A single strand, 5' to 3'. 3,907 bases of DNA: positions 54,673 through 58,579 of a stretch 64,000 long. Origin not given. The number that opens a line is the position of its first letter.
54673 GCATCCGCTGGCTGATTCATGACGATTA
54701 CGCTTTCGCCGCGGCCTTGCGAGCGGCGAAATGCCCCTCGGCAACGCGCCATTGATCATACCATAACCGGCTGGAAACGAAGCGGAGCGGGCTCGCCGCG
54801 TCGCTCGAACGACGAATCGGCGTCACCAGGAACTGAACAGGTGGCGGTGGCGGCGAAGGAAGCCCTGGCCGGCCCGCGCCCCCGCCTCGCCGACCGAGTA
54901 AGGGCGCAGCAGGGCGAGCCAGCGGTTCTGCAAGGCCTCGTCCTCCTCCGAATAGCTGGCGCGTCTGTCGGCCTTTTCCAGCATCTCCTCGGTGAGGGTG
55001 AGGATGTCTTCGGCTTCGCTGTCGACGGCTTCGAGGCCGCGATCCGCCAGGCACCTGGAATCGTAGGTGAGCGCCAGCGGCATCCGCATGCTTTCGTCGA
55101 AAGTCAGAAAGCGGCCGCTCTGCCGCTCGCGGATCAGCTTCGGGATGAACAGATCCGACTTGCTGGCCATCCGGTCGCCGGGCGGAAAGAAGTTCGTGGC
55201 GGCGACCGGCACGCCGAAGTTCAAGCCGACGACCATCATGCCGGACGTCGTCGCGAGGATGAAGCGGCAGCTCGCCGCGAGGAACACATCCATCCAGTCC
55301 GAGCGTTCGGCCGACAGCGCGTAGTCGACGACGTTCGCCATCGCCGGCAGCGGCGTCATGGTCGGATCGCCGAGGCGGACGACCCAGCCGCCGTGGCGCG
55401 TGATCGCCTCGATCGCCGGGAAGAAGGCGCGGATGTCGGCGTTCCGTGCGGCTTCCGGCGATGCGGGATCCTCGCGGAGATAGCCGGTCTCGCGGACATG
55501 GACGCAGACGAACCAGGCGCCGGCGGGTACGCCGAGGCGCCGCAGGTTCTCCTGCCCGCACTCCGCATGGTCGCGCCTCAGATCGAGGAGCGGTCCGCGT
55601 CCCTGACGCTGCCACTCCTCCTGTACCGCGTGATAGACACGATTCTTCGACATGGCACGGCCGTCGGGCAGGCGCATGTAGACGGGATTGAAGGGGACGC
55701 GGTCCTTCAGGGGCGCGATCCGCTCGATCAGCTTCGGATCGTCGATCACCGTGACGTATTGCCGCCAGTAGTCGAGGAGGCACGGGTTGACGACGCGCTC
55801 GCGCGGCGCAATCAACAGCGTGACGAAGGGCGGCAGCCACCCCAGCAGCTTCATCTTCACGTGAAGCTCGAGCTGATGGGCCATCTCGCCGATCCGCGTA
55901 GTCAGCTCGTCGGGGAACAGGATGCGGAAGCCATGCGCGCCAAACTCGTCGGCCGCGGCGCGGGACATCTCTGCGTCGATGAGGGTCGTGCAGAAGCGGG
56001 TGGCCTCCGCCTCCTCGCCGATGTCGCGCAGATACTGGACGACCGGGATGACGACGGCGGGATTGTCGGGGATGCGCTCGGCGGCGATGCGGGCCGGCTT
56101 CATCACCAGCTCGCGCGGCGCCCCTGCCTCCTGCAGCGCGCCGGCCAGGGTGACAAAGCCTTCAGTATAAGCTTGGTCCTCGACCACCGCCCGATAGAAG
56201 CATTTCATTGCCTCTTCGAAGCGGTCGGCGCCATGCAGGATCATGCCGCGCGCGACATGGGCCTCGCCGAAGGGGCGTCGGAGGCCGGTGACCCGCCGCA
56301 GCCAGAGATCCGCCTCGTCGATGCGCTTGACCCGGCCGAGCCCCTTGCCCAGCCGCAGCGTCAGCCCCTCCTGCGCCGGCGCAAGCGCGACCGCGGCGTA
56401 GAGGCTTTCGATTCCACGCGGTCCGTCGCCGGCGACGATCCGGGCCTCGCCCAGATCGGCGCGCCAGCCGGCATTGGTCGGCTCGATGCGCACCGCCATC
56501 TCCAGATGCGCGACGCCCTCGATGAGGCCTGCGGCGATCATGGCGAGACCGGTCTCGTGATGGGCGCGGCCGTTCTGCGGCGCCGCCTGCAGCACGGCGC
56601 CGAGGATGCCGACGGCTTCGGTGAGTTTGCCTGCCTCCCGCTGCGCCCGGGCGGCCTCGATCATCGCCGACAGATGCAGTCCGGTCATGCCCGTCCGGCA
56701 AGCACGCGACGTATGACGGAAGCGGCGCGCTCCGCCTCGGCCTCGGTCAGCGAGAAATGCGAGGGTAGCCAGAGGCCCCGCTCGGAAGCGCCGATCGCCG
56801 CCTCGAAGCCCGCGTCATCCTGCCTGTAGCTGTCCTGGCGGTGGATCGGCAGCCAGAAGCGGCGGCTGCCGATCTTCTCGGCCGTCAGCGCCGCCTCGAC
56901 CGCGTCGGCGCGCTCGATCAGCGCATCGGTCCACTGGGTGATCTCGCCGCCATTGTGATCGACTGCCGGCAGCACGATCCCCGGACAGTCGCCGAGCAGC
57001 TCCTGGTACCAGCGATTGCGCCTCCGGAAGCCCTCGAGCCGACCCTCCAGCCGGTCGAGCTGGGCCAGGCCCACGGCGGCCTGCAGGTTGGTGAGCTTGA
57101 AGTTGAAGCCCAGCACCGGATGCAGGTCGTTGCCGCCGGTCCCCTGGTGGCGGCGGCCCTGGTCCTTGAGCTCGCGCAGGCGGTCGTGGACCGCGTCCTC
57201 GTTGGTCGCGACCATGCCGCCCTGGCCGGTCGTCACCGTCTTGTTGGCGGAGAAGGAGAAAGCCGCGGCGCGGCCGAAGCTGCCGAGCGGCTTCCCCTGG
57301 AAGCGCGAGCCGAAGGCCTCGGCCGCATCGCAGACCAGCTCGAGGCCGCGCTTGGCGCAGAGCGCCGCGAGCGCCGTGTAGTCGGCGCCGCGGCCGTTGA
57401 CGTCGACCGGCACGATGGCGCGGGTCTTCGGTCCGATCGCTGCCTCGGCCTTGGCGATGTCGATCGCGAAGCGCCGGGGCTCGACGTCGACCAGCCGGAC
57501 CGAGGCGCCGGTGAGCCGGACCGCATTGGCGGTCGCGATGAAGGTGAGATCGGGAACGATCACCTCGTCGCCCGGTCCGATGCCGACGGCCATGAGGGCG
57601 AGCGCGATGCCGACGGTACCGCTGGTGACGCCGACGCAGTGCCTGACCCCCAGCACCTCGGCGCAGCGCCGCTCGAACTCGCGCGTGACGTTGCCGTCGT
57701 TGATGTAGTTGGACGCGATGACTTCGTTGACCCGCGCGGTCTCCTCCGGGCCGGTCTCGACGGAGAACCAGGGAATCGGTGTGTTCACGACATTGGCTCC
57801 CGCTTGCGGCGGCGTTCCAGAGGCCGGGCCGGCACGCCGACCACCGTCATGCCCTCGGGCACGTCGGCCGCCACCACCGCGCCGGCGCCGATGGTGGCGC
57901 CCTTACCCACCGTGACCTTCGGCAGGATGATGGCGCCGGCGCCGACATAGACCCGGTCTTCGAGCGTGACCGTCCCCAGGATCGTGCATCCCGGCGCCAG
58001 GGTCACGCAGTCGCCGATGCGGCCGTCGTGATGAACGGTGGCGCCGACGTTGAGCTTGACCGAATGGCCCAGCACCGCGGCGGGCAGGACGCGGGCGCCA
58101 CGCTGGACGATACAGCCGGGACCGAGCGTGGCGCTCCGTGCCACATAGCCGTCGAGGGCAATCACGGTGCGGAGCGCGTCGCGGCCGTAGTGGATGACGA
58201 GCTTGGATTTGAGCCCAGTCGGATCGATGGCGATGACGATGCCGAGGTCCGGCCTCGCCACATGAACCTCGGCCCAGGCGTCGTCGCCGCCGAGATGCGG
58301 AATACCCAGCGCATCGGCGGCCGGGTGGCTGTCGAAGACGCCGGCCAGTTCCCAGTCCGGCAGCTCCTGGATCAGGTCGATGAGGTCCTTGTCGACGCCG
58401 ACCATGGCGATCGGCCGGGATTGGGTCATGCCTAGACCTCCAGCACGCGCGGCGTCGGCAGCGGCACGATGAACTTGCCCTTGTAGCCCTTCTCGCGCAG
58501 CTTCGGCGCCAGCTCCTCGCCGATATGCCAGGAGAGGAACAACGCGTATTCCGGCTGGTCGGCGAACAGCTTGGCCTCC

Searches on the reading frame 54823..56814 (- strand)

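Call 58: search_protein_families(library=pfam, proteins=[window:54823-56814:-], max_evalue=0.0001)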
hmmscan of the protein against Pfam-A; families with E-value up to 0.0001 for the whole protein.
window:54823-56814:- (663 aa): 0 families

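Call 84: search_protein_families(library=ncbifam, proteins=[window:54823-56814:-], max_evalue=0.00001)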
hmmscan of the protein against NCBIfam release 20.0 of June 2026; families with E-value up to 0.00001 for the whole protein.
window:54823-56814:- (663 aa): 2 families
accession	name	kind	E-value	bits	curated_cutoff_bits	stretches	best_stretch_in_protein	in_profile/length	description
TIGR04372.1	glycosyl_04372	domain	2.9e-61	206.6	45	1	433-636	1-207/207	TIGR04372 family glycosyltransferase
NF040959.1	MamA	equivalog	1e-08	34.9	200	1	54-209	43-199/204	magnetosome protein MamA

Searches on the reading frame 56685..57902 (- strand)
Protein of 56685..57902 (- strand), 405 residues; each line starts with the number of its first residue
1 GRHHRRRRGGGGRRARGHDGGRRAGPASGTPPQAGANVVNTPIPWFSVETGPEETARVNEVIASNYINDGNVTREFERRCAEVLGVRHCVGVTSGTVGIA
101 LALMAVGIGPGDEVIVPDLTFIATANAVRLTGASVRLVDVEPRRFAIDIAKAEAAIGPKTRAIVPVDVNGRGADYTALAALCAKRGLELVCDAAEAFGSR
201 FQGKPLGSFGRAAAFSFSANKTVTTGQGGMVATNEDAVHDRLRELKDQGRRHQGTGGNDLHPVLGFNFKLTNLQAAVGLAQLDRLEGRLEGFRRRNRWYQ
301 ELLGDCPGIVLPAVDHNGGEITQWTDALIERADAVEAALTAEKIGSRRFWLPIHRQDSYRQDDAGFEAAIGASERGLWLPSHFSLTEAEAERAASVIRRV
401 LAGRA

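Call 58: search_protein_families(library=pfam, proteins=[window:56685-57902:-], max_evalue=0.0001)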
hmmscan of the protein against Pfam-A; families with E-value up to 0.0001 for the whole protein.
window:56685-57902:- (405 aa): 5 families
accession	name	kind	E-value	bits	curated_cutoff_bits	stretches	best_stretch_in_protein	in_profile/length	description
PF01041.23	DegT_DnrJ_EryC1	-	1.1e-96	324.6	19.8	1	51-396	4-358/360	DegT/DnrJ/EryC1/StrS aminotransferase family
PF01212.27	Beta_elim_lyase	-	1.1e-08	35.1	27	1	71-250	32-228/288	Beta-eliminating lyase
PF00155.27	Aminotran_1_2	-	3.9e-08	33.3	19.7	1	71-164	42-151/361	Aminotransferase class I and II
PF00266.25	Aminotran_5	-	5.7e-05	22.7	21.5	1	75-200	47-183/371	Aminotransferase class-V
PF01053.26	Cys_Met_Meta_PP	-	9.6e-05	21.5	27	0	59-194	39-175/381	Cys/Met metabolism PLP-dependent enzyme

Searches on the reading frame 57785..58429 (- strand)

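Call 61: search_protein_families(library=pfam, proteins=[window:57785-58429:-], max_evalue=0.001)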
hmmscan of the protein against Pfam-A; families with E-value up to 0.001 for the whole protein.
window:57785-58429:- (214 aa): 3 families
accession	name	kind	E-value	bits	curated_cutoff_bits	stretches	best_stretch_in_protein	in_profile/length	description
PF00132.30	Hexapep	-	4.7e-15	55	27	1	154-187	2-35/36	Bacterial transferase hexapeptide (six repeats)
PF25084.1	LbH_EIF2B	-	5.6e-06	26.8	54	0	134-190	43-97/105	EIF2B subunit epsilon LbH domain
PF14602.12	Hexapep_2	-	0.0001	22.4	27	1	154-187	2-33/34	Hexapeptide repeat of succinyl-transferase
